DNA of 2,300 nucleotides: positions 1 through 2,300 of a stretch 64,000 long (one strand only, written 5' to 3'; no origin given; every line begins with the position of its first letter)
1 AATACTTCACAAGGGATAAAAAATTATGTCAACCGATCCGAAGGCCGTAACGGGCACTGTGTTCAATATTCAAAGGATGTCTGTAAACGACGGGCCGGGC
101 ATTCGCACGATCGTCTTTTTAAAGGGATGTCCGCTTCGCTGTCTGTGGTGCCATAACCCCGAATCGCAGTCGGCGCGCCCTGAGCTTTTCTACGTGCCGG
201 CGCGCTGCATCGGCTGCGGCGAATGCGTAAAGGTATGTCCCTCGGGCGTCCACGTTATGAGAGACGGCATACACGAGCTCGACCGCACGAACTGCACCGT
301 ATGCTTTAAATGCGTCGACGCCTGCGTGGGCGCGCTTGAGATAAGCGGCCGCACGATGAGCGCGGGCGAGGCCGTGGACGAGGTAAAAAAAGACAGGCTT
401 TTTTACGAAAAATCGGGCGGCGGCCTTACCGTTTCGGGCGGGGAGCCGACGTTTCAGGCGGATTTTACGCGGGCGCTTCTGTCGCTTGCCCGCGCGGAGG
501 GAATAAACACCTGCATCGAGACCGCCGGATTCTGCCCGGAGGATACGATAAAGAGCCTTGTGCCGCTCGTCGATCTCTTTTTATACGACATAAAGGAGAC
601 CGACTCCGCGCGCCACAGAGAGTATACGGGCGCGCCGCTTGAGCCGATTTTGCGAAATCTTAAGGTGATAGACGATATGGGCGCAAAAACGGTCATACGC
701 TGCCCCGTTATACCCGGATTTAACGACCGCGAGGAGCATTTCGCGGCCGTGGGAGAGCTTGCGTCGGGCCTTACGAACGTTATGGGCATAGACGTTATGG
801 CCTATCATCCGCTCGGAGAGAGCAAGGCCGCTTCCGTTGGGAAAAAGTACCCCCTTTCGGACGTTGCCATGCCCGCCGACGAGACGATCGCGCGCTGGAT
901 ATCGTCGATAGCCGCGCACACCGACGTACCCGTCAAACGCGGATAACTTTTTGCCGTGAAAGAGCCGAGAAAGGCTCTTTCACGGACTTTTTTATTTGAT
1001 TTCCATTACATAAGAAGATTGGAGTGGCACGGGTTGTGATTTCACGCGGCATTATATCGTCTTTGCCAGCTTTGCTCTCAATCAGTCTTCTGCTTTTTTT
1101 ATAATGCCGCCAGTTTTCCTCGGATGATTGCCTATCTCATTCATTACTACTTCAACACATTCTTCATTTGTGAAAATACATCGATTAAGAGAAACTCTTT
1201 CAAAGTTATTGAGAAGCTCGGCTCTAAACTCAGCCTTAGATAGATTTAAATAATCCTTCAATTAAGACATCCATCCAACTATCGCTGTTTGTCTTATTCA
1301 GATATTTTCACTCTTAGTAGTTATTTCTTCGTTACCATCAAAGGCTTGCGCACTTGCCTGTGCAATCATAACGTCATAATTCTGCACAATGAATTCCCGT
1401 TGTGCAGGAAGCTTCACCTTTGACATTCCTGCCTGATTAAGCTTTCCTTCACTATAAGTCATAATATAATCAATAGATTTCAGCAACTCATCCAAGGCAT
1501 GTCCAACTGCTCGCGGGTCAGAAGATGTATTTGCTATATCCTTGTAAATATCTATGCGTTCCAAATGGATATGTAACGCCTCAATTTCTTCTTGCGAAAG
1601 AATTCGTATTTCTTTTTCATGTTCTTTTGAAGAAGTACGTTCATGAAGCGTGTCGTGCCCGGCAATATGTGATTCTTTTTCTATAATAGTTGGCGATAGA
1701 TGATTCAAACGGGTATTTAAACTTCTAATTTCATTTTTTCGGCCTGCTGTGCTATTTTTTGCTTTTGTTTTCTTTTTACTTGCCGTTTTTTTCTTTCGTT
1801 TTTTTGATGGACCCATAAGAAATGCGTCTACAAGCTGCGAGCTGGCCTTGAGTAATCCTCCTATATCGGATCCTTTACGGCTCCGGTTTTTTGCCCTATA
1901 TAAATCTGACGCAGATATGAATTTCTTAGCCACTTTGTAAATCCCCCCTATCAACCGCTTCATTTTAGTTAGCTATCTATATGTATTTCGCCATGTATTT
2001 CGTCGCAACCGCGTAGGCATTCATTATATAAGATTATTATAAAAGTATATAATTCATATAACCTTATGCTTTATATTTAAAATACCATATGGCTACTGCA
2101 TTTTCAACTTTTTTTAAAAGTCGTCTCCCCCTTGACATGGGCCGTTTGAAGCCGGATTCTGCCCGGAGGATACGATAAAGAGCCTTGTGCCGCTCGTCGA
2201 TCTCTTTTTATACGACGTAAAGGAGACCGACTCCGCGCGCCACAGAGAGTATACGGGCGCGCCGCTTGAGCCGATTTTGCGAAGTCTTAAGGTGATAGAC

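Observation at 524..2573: AT-rich 1.2-kb insertion bracketed by 423-bp direct repeats of the activase 3' end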

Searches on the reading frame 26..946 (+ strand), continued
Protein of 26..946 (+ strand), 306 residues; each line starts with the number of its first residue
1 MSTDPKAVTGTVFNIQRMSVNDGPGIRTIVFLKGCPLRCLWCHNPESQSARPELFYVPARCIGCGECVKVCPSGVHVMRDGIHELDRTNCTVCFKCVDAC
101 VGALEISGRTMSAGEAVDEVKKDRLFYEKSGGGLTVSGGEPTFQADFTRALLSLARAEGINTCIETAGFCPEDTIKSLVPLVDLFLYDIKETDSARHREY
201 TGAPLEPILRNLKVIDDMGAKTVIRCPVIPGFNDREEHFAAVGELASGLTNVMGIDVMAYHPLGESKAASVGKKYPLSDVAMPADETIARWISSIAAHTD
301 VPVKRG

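Call 33: find_encoding_contigs(protein=P0010, flank=10000, max_places=10)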
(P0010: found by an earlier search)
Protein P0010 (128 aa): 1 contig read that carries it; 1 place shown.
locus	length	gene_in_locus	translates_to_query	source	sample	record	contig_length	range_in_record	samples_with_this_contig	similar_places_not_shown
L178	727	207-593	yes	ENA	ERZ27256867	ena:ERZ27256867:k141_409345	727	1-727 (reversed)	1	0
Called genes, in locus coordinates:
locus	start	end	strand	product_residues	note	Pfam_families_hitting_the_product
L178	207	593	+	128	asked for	-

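Call 53: search_protein_families(library=ncbifam, proteins=[window:26-943:+], max_evalue=0.01)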
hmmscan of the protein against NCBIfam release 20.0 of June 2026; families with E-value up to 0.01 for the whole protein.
window:26-943:+ (306 aa): 50 families (the best 25 are shown)
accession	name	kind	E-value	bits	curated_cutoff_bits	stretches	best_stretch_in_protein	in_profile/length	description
TIGR02494.1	PFLE_PFLC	subfamily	1.4e-103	346.2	174.35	1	12-294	1-288/293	glycyl-radical enzyme activating protein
NF048010.1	SfplDhtActHpsHDes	equivalog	8.1e-92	307.2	430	1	7-288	3-291/298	(2S)-3-sulfopropanediol dehydratase activating enzyme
NF043069.1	T4HPD_activ_SAM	equivalog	4.7e-91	305.3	425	1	10-293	2-286/299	trans-4-hydroxy-L-proline dehydratase activase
TIGR04395.1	cutC_activ_rSAM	equivalog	3.1e-87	292.7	360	1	10-303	5-304/309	choline TMA-lyase-activating enzyme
TIGR04003.1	rSAM_BssD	equivalog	3.2e-82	276.2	496.45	1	12-286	3-287/314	[benzylsuccinate synthase]-activating enzyme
NF033719.1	ind_deCO2_activ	equivalog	2.6e-81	273.2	425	1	10-290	1-288/302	indoleacetate decarboxylase activase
NF048008.1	SfplDhtActHpfHKleb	equivalog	1.7e-73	247.6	500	1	11-296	1-293/308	(2S)-3-sulfopropanediol dehydratase activating enzyme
NF033717.2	HPDL_rSAM_activ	equivalog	6.4e-67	226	420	1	9-288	3-289/311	4-hydroxyphenylacetate decarboxylase activase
NF007483.0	PRK10076.1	equivalog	1.3e-62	211.6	326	2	88-290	74-276/292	[formate-C-acetyltransferase]-activating enzyme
TIGR02493.1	PFLA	equivalog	1.6e-59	201.2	231.75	2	106-290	41-227/235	pyruvate formate-lyase-activating protein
TIGR04041.1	activase_YjjW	hypoth_equivalog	5.3e-49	167.1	250.2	1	10-274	2-252/276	YjjW family glycine radical enzyme activase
NF008356.0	PRK11145.1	equivalog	5.2e-47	160.2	375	2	107-292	47-234/246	pyruvate formate lyase 1-activating protein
TIGR02495.1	NrdG2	equivalog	7.8e-18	64.5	131.15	2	133-242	65-176/193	anaerobic ribonucleoside-triphosphate reductase activating protein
TIGR02491.1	NrdG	equivalog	1.3e-10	41.4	126.1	1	13-50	3-40/154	anaerobic ribonucleoside-triphosphate reductase activating protein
TIGR00402.1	napF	equivalog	5.4e-08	32.9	102.2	1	49-102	27-81/149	ferredoxin-type protein NapF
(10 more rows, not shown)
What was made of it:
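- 26..946 (+): Intact glycyl-radical-enzyme activase gene (306 aa). In the source contig it lies downstream of a PFL-like glycyl radical enzyme. TIGR02494, E = 1.4e-103 (call 53).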

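Call 78: find_homologous_proteins(query=P0009, max_evalue=1e-25)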
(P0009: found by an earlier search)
Query P0009 (128 aa): 4 proteins with E <= 1e-25 among 12 candidates.
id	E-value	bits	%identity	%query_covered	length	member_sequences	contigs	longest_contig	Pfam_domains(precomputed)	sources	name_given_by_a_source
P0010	1.7e-78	279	99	100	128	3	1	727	-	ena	-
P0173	1.6e-39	153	55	100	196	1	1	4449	PF04055.28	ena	-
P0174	3.8e-33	132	51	95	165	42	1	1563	PF04055.28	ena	-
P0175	4.8e-33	132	50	98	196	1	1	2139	PF04055.28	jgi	jgi:pyruvate formate lyase activating enzyme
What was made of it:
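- Tried and rejected: The search with the 128-aa fragment found no similar fragments in other species (call 78).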

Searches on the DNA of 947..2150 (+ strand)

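Call 61: search_dna_similar(query=window:947-2150:+, collection=plasmids, mode=distant, max_rows=10)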
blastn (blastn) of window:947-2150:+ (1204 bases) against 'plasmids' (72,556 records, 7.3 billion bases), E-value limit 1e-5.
No match.

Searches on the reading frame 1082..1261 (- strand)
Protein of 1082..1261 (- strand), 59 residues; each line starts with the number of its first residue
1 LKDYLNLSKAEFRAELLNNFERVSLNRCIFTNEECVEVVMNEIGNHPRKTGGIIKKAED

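Call 7: search_protein_families(library=pfam, proteins=[window:1082-1261:-], max_evalue=1)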
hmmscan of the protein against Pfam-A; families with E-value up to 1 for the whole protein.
window:1082-1261:- (59 aa): 0 families

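Call 8: search_protein_families(library=phrogs, proteins=[window:1082-1261:-], max_evalue=1)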
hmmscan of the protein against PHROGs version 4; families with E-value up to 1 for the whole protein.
window:1082-1261:- (59 aa): 3 families
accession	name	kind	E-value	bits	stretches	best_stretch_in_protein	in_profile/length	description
phrog_37923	-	unknown function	0.01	16.6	1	4-41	3-40/53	-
phrog_3702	-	unknown function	0.14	13.1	1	14-44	21-48/177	-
phrog_14228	-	unknown function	0.32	12.1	1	1-24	95-118/120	-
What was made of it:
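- On Insertion sequence or transposon: No transposase match (calls 7, 8).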

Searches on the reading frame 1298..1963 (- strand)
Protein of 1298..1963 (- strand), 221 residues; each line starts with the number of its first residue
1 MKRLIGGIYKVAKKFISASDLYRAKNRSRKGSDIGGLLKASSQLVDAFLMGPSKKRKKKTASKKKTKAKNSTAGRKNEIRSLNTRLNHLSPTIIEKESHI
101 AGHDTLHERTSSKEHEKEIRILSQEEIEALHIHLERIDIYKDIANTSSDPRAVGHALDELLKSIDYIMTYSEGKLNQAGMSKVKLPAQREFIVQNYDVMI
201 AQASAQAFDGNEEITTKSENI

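Call 7: search_protein_families(library=pfam, proteins=[window:1298-1963:-], max_evalue=1)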
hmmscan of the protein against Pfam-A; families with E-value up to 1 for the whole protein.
window:1298-1963:- (221 aa): 0 families

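Call 8: search_protein_families(library=phrogs, proteins=[window:1298-1963:-], max_evalue=1)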
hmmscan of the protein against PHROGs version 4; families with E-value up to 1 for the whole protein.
window:1298-1963:- (221 aa): 2 families
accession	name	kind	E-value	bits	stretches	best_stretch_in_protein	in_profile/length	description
phrog_19505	-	unknown function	0.047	14.8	0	122-168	29-73/162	-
phrog_6631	-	unknown function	0.14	12.6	1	55-132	30-109/251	-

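Call 10: find_encoding_contigs(protein=window:1301-1963:-, flank=10000, max_places=10)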
Protein window:1301-1963:- (221 aa): 1 contig read that carries it; 1 place shown.
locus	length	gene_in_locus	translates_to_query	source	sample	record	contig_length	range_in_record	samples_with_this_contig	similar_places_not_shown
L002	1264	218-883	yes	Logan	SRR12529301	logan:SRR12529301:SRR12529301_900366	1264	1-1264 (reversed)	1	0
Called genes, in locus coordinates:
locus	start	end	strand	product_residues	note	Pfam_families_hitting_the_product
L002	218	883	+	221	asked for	-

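Call 52: search_protein_families(library=padloc, proteins=[window:1301-1963:-], max_evalue=0.1)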
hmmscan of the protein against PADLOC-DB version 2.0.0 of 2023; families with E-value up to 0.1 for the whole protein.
window:1301-1963:- (221 aa): 2 families
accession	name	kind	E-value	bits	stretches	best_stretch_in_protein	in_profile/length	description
PDLC04993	PDC-S31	-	0.0021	15.4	1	81-180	134-233/245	-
PDLC04991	PDC-S31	-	0.028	12.1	1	96-139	119-162/208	-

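Call 53: search_protein_families(library=ncbifam, proteins=[window:1301-1963:-], max_evalue=0.01)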
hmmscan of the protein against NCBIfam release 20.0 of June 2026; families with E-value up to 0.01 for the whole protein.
window:1301-1963:- (221 aa): 0 families
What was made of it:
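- No integrase, transposase or Rep match in Pfam, PHROGs, NCBIfam or PADLOC (calls 7, 8, 52, 53).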
